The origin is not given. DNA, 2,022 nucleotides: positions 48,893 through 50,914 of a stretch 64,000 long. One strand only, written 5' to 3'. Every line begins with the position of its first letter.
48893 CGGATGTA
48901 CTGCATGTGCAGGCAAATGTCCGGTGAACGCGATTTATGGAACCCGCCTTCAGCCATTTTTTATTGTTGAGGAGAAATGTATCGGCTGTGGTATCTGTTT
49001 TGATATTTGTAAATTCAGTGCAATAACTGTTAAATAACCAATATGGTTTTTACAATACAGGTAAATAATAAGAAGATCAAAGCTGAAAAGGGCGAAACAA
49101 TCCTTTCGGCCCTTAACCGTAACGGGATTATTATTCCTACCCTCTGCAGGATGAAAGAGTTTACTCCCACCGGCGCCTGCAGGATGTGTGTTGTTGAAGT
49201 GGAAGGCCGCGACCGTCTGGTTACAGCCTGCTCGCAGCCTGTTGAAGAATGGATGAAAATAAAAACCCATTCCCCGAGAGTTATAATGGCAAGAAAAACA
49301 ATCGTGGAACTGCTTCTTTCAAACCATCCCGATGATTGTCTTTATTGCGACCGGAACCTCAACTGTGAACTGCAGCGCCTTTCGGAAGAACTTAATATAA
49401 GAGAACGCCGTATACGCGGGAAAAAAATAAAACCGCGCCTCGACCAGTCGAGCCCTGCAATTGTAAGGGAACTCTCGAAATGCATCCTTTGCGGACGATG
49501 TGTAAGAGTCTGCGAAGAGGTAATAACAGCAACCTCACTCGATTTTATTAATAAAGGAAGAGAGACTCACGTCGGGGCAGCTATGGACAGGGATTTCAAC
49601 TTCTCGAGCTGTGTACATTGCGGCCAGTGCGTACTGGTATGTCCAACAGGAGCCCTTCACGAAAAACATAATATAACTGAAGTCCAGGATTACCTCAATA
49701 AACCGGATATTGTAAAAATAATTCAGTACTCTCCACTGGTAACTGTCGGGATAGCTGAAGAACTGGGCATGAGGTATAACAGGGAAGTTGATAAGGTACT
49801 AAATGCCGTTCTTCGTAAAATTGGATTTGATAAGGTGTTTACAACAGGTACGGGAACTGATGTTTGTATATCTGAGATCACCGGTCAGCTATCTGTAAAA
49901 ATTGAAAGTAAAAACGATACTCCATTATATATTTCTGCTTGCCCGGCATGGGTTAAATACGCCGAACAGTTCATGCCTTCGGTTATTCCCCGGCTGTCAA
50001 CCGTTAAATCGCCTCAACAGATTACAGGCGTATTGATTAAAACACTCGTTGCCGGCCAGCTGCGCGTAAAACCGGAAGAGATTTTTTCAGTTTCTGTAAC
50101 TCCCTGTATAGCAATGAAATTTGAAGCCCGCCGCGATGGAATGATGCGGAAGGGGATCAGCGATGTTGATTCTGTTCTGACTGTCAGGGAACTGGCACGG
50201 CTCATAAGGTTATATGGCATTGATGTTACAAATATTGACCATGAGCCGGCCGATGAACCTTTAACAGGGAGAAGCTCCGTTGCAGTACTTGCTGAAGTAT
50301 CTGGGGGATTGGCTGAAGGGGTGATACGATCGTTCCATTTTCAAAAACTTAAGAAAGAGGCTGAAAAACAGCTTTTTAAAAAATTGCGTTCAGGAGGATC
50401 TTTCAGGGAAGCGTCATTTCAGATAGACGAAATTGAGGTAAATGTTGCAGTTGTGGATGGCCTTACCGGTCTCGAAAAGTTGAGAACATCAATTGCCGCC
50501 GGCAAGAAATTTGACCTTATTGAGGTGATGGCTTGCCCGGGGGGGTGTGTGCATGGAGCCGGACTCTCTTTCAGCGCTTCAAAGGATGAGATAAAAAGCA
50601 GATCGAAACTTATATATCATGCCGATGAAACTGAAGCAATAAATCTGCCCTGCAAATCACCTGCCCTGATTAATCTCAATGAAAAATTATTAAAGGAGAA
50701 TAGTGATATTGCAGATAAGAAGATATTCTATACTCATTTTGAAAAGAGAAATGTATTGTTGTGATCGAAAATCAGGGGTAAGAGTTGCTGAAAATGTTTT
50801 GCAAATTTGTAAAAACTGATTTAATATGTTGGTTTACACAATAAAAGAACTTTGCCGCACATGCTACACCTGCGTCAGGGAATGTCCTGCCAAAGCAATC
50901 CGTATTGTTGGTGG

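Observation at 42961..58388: Hydrogen/redox-sensing island: two sensory hydrogenases with different outputs bracket hydCBA, alongside Rex, ribF, hydG and a TM1266-type regulator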

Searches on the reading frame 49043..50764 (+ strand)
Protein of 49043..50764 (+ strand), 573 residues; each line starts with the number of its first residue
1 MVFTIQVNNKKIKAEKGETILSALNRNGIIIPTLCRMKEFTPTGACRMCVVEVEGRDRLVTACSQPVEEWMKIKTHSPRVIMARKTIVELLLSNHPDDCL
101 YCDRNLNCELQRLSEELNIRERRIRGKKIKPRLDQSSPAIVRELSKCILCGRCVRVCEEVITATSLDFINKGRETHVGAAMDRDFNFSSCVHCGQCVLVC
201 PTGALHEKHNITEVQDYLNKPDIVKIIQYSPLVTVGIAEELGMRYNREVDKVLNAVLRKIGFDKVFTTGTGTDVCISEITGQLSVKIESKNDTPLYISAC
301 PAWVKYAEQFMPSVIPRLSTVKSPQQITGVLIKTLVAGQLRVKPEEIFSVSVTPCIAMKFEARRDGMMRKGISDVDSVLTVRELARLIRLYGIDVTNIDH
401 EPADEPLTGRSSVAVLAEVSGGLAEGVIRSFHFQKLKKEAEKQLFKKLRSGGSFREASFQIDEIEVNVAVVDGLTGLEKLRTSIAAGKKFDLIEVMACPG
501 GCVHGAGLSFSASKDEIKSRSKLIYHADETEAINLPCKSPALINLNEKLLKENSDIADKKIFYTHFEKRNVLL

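Call 3: search_protein_families(library=pfam, proteins=[window:49043-50764:+])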
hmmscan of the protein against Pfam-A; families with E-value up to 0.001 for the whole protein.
window:49043-50764:+ (573 aa): 17 families
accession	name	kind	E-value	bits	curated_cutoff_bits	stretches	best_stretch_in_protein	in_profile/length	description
PF02906.19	Fe_hyd_lg_C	-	1.1e-66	225.4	22.1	1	226-506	4-245/245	Iron only hydrogenase large subunit, C-terminal domain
PF13510.11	Fer2_4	-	8e-21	74.3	22.8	1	3-77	4-81/82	2Fe-2S iron-sulfur cluster binding domain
PF10588.14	NADH-G_4Fe-4S_3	-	4.5e-17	61.7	27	1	84-123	1-40/40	NADH-ubiquinone oxidoreductase-G iron-sulfur binding region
PF12838.12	Fer4_7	-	4.6e-10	40.2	27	1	146-204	1-52/52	4Fe-4S dicluster domain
PF22117.2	Fer4_Nqo3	-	1.6e-09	38.2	27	1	138-205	2-66/67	NADH-quinone oxidoreductase subunit 3, ferredoxin-like domain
PF00037.32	Fer4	-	3.7e-09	36.5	21.1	1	185-205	3-23/24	4Fe-4S binding domain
PF00111.32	Fer2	-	4.3e-08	33.4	21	1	5-55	3-49/77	2Fe-2S iron-sulfur cluster binding domain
PF13237.11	Fer4_10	-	4.5e-08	33.3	25.5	1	140-201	2-53/53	4Fe-4S dicluster domain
PF13183.11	Fer4_8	-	1.3e-07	32.5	27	1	143-203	1-67/68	4Fe-4S dicluster domain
PF12837.12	Fer4_6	-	3.5e-07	30.3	25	1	188-205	7-24/24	4Fe-4S binding domain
PF13187.11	Fer4_9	-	7.5e-07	29.5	27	1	146-204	1-51/52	4Fe-4S dicluster domain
PF14697.11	Fer4_21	-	2.1e-06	28.2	35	1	145-204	6-56/59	4Fe-4S dicluster domain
PF12797.12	Fer4_2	-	1.5e-05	25.1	24.5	1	185-202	5-22/22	4Fe-4S binding domain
PF17179.9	Fer4_22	-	2.6e-05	25.4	27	0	189-213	1-25/95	4Fe-4S dicluster domain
PF13484.11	Fer4_16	-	5.1e-05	24.4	30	1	190-211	2-24/66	4Fe-4S double cluster binding domain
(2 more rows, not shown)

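Call 6: search_protein_families(library=ncbifam, proteins=[window:49043-50764:+], max_evalue=0.01)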
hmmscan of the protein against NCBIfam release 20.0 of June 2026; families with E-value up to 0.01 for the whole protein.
window:49043-50764:+ (573 aa): 57 families (the best 25 are shown)
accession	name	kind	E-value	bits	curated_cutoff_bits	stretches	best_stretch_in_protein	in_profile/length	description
NF040763.1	FeFe_hydrog_A6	exception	9.1e-173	575.7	765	1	4-569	2-571/571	NADH-dependent [FeFe] hydrogenase, group A6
NF040762.1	Hydr_FeFe_Clost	exception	1.5e-122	410.1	900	1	4-565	2-570/572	ferredoxin hydrogenase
TIGR02512.1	FeFe_hydrog_A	subfamily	1.7e-104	349.7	405.95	1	139-508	1-372/375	[FeFe] hydrogenase, group A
NF005745.0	PRK07569.1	equivalog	4.6e-57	193.1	333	1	2-211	3-213/238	bidirectional hydrogenase complex protein HoxU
TIGR01973.1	NuoG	equivalog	8.1e-48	163.6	470.05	1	5-209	1-202/606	NADH-quinone oxidoreductase subunit NuoG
TIGR04105.1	FeFe_hydrog_B1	subfamily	2.3e-42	145.3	450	2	144-441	141-416/462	monomeric [FeFe] hydrogenase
NF006305.0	PRK08493.1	equivalog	1.8e-39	135.5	591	1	4-209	3-225/819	NADH-quinone oxidoreductase subunit G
NF005895.0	PRK07860.1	equivalog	3.7e-32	111.2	802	1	4-206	19-221/811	NADH-quinone oxidoreductase subunit G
NF009454.0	PRK12814.1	equivalog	2.3e-24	85.8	916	1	4-100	5-101/657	putative NADPH-dependent glutamate synthase small subunit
NF004546.0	PRK05888.3-3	equivalog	3e-08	33.3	260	1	140-208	59-127/196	NADH-quinone oxidoreductase subunit NuoI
TIGR01971.1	NuoI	subfamily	2.4e-07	30.4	113.05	1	145-211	42-104/121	NADH-quinone oxidoreductase, chain I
TIGR00403.1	ndhI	equivalog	5.9e-07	29.3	302.35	1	140-206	57-120/183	NAD(P)H-quinone oxidoreductase subunit I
NF003454.1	PRK05035.1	equivalog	9.9e-07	27.6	345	1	144-202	366-420/556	electron transport complex subunit RsxC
NF042909.1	FMH_DH_FwdF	exception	1.1e-06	28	375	1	80-217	38-167/336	tungsten-dependent formylmethanofuran dehydrogenase subunit FwdF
NF006221.0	PRK08348.1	subfamily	1.3e-06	28.1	124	1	140-209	39-96/136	NADH-plastoquinone oxidoreductase subunit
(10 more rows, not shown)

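Call 7: search_solved_structures(query=window:49043-50764:+, show_alignments=2)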
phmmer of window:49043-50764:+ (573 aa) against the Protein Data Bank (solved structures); distinct sequences matched with E-value up to 0.001: 102 (the best 60 are shown).
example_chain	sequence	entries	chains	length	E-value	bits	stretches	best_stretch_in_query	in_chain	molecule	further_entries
8a6t_A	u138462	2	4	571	1.8e-126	426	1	5-529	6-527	Electron bifurcating hydrogenase subunit HydA1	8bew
7q4v_A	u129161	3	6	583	4.3e-112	378.6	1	3-567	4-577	Iron hydrogenase HydA1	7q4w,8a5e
7p5h_A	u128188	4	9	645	4.1e-98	332.4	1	16-554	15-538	Fe-hydrogenase, subunit alpha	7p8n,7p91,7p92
6gly_A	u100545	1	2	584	2.2e-96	326.7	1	4-547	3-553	Iron hydrogenase 1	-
9rj9_A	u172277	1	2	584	2.6e-96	326.5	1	4-547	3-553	Iron hydrogenase 1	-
6gm8_A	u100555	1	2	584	3.3e-96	326.1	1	4-547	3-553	Iron hydrogenase 1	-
5la3_A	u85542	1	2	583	6e-96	325.3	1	4-547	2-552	Iron hydrogenase 1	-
7qhf_A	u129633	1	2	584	6.9e-96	325.1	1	4-547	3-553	Iron hydrogenase 1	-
6gm0_A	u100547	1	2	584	8.6e-96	324.7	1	4-547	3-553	Iron hydrogenase 1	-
6yf4_A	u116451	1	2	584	8.7e-96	324.7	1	4-547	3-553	Iron hydrogenase 1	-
1c4a_A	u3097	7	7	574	8.7e-96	324.7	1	4-545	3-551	PROTEIN (FE-ONLY HYDROGENASE) | PROTEIN (PERIPLASMIC HYDROGENASE 1) | Iron hydrogenase 1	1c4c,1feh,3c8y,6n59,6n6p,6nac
4xdd_A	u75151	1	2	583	9e-96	324.7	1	4-547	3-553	Iron hydrogenase 1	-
4xdc_A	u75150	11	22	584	9e-96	324.7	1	4-547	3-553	Iron hydrogenase 1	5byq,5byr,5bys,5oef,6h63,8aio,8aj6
8cjy_A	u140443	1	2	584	1.2e-95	324.2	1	4-547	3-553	Iron hydrogenase 1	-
6glz_A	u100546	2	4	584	1.5e-95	324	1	4-547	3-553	Iron hydrogenase 1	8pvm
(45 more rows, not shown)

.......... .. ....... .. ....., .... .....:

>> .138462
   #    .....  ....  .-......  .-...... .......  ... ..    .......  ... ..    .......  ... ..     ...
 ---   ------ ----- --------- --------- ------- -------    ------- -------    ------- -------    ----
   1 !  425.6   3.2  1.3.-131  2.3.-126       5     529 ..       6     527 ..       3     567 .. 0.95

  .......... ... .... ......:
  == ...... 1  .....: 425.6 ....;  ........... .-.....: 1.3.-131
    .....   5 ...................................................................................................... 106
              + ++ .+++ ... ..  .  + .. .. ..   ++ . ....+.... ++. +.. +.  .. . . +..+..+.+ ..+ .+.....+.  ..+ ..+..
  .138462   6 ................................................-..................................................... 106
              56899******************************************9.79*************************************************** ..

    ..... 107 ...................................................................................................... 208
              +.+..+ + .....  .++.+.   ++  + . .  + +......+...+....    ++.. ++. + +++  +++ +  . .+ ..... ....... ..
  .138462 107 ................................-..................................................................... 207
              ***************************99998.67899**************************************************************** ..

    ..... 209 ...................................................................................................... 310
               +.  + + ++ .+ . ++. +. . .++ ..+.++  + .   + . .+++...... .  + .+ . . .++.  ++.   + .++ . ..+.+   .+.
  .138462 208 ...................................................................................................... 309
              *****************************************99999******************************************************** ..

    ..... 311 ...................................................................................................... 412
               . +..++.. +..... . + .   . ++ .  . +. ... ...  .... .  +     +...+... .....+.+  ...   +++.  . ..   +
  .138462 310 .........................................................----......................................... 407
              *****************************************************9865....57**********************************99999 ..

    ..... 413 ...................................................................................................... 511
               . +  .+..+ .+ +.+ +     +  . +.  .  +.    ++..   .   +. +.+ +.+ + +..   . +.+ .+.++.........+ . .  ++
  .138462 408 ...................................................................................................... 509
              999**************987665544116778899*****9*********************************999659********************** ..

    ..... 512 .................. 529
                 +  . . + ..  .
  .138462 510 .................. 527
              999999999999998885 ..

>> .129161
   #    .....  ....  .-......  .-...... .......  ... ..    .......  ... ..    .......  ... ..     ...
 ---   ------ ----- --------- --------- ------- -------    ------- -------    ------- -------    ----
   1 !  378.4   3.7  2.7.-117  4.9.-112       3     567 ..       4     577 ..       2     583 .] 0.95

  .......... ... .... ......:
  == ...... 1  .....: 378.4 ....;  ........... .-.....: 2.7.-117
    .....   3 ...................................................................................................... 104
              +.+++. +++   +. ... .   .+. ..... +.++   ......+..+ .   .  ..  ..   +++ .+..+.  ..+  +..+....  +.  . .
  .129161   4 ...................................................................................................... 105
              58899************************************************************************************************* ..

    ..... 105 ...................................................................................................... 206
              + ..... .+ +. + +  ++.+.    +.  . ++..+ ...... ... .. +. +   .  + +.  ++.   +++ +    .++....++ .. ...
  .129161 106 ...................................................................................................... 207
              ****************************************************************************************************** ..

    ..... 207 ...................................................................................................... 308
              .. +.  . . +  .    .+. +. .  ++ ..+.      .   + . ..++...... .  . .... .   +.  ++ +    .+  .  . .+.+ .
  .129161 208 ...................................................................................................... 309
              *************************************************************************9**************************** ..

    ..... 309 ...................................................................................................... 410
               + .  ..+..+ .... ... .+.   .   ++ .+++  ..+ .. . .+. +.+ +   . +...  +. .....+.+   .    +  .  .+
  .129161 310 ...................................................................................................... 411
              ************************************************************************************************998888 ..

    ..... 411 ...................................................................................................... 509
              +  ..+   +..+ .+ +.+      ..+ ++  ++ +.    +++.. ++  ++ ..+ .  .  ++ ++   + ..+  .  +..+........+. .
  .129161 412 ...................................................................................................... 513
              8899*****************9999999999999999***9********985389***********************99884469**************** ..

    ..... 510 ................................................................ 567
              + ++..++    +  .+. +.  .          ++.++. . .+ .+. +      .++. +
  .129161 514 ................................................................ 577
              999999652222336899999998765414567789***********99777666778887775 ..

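Call 8: find_related_loci(query=window:49043-50764:+, collection=genome_contigs, flank=10000)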
Query window:49043-50764:+ (573 aa) in genome_contigs; peptide patterns used: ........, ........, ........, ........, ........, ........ (x = any residue, [..] = any of these).
599 stretches matched a pattern (row limit reached: there are more); 389 encode a relative of the query (tblastn E <= 1e-3); the best 80 are kept; 80 distinct loci.
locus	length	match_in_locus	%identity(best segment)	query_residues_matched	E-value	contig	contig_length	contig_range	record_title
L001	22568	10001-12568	88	1-573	0e+0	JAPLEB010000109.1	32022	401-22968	MAG: Bacteroidia bacterium isolate LacPavin_0920_SED5_MAG_39_21 LacPavin_0920_SED5_scaffold_1907563, whole genome shotgu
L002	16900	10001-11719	87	1-573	0e+0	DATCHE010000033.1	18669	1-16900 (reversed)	MAG TPA_asm: Bacteroidales bacterium isolate SMAG_U7825 k141_541957, whole genome shotgun sequence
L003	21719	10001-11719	86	1-573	0e+0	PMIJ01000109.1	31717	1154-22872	MAG: Bacteroidales bacterium isolate fen_957 73.20120600_E3D.48_contig_9160, whole genome shotgun sequence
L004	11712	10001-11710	87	1-570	0e+0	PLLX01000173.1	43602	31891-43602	MAG: Bacteroidales bacterium isolate fen_983 73.20120800_E3S.44_contig_3951, whole genome shotgun sequence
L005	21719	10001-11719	87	1-573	0e+0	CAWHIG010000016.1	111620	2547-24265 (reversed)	MAG: uncultured Bacteroidales bacterium isolate MFD01872.bin.3.201 genome assembly, contig: contig_88348, whole genome s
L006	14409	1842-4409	87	1-573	0e+0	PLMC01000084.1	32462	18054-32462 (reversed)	MAG: Bacteroidales bacterium isolate fen_982 73.20120800_E3S.3_contig_10631, whole genome shotgun sequence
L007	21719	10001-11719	86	1-573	0e+0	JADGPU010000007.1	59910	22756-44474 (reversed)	MAG: Bacteroidales bacterium isolate Chersky.21_39 contig-100_23, whole genome shotgun sequence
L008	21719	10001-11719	86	1-573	0e+0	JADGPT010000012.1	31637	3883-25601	MAG: Bacteroidales bacterium isolate Chersky.15_30 contig-100_470, whole genome shotgun sequence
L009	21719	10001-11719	85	1-573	0e+0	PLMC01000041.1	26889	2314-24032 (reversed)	MAG: Bacteroidales bacterium isolate fen_982 73.20120800_E3S.3_contig_1341, whole genome shotgun sequence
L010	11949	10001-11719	86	1-573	0e+0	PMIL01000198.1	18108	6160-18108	MAG: Bacteroidales bacterium isolate fen_956 73.20120600_E3D.46_contig_57087, whole genome shotgun sequence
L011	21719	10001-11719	86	1-573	0e+0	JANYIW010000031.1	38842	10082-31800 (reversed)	MAG: Bacteroidales bacterium isolate GL140_3_metabinner_17 GL140_3_k141_2103370, whole genome shotgun sequence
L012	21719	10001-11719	86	1-573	0e+0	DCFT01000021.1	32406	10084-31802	MAG TPA_asm: Bacteroidales bacterium UBA1797 UBA1797_contig_9254, whole genome shotgun sequence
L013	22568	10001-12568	85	1-573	0e+0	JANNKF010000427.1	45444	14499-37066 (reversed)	MAG: Bacteroidales bacterium isolate SOY_4_C_metabat_21 SOY_4_C_k141_2689474, whole genome shotgun sequence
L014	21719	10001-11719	86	1-573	0e+0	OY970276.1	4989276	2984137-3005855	MAG: uncultured Bacteroidales bacterium isolate MFD06435.bin.1.129 genome assembly, chromosome: 1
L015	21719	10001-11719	85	1-573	0e+0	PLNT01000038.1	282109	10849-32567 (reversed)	MAG: Bacteroidales bacterium isolate fen_974 73.20120800_E1X.13_contig_1911, whole genome shotgun sequence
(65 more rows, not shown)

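Call 32: search_protein_representatives(protein=window:49043-50764:+)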
Query: 573 residues. Proteins with E-value up to 0.001 (for the whole library): 17917; up to 1e-10: 9499; up to 1e-30: 1707. The best 150 are listed.
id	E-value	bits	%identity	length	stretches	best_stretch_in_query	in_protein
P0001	0.0e+00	1019.6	77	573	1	1-573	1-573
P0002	2.4e-265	897.6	30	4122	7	227-565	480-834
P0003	1.8e-148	511.8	46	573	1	4-528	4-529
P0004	3.0e-147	507.8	45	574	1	4-566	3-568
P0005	2.9e-146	504.6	46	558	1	4-531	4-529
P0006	7.8e-139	480.1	42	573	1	1-572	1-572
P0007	3.7e-137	474.5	43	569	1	2-544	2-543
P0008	2.5e-129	448.7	39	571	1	4-551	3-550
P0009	5.8e-129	447.5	40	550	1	5-542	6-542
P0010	2.1e-128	445.6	40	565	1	5-573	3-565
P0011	2.2e-128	445.6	49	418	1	154-573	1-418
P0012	1.0e-125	436.7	41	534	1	31-556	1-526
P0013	1.7e-125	436.1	42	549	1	3-542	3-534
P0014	2.0e-122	425.9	39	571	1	4-572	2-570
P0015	4.5e-121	421.4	42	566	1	7-550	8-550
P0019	1.9e-116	406.2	40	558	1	3-531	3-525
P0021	3.8e-116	405.2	39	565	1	1-530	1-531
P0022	5.5e-116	404.7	40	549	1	1-531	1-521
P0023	1.1e-115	403.6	37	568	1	2-553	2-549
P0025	3.3e-112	392.2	39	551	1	5-530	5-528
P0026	2.6e-111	389.2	39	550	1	4-529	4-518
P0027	6.3e-111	388.0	40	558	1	2-508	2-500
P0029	1.9e-110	386.3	38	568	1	3-525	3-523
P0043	2.3e-101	356.4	38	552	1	3-536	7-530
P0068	2.4e-90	320.0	35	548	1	4-519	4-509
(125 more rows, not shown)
